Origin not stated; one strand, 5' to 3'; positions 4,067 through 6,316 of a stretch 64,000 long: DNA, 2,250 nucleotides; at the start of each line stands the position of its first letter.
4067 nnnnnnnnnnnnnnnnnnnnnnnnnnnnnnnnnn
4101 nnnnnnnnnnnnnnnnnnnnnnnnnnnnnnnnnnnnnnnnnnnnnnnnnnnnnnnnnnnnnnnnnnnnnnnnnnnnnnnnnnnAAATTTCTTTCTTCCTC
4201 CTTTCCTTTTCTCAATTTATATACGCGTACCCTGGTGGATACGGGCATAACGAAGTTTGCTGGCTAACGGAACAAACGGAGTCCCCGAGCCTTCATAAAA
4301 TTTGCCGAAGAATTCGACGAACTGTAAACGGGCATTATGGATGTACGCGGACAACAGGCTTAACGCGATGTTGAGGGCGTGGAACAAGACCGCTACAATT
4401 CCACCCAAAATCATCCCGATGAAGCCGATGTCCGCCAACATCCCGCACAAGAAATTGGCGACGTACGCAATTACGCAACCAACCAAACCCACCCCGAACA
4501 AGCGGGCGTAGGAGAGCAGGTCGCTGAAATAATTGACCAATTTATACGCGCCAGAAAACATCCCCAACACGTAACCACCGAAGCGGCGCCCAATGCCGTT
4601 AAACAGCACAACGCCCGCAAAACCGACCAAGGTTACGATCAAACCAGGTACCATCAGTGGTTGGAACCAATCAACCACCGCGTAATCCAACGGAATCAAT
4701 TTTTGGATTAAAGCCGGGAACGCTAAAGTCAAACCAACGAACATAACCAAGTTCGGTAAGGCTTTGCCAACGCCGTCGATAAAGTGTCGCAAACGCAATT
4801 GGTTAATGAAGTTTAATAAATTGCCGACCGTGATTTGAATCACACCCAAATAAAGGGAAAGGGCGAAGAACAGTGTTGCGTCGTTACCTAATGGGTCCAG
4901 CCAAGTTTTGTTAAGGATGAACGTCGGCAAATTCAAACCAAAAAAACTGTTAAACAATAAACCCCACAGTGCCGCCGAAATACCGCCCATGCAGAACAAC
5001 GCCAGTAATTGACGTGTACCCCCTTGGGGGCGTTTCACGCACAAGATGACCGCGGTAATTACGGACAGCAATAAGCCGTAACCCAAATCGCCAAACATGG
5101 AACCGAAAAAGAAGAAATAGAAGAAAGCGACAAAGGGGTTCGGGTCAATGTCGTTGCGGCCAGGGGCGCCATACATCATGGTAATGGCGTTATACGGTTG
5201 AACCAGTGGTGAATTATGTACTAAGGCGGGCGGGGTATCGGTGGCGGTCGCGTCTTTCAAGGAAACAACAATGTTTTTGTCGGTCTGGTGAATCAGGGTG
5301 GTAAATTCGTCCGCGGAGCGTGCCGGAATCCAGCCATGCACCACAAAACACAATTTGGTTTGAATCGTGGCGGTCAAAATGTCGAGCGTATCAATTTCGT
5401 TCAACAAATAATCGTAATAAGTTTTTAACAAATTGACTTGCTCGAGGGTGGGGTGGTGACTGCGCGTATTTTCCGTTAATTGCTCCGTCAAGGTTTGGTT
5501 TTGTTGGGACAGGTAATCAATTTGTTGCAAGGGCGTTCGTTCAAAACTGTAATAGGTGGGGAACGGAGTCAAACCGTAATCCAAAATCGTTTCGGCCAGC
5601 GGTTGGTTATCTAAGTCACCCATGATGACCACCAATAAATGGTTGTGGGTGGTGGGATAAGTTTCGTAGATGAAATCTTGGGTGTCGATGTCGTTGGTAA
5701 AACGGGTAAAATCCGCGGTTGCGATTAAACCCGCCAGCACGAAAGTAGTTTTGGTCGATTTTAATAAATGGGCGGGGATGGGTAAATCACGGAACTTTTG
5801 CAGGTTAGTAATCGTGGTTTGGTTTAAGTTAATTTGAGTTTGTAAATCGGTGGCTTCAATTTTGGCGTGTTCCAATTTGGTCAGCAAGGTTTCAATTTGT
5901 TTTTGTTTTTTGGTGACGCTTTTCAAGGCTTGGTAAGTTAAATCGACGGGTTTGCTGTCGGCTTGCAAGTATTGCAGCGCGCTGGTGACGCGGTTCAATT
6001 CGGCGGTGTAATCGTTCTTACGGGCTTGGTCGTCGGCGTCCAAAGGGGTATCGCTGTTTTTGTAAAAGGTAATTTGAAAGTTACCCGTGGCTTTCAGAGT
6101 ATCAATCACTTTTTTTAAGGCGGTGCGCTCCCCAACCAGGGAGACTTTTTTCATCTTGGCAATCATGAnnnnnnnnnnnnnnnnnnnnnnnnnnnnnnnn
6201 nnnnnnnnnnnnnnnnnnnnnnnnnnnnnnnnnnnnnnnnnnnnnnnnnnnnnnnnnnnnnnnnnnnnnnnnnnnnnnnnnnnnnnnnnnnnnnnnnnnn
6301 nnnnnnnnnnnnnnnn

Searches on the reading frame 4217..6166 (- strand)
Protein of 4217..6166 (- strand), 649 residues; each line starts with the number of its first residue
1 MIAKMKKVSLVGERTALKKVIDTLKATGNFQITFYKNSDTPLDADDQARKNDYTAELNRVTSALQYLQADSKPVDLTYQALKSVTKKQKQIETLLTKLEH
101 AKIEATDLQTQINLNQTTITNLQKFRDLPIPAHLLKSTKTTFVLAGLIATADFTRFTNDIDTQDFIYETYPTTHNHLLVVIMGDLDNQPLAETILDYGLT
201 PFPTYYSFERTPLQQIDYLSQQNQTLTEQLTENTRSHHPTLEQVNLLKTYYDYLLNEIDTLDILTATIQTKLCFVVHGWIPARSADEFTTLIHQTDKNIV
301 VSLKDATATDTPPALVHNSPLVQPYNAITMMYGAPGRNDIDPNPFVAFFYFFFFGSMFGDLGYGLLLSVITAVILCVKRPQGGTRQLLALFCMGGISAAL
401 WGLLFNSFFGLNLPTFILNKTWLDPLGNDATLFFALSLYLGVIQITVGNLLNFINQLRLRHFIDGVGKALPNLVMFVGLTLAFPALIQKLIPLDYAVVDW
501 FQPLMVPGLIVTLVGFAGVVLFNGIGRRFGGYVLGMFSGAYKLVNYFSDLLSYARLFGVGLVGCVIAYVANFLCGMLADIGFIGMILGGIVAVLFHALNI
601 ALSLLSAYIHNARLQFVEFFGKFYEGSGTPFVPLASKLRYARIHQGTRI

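Call 12: search_protein_families(library=pfam, proteins=[window:4217-6166:-], max_evalue=0.00001)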
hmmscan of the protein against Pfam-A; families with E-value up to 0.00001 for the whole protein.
window:4217-6166:- (649 aa): 1 family
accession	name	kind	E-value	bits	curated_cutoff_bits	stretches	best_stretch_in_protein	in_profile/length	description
PF01496.24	V_ATPase_I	-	1.2e-26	93.4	30.7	2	43-416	57-464/815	V-type ATPase 116kDa subunit family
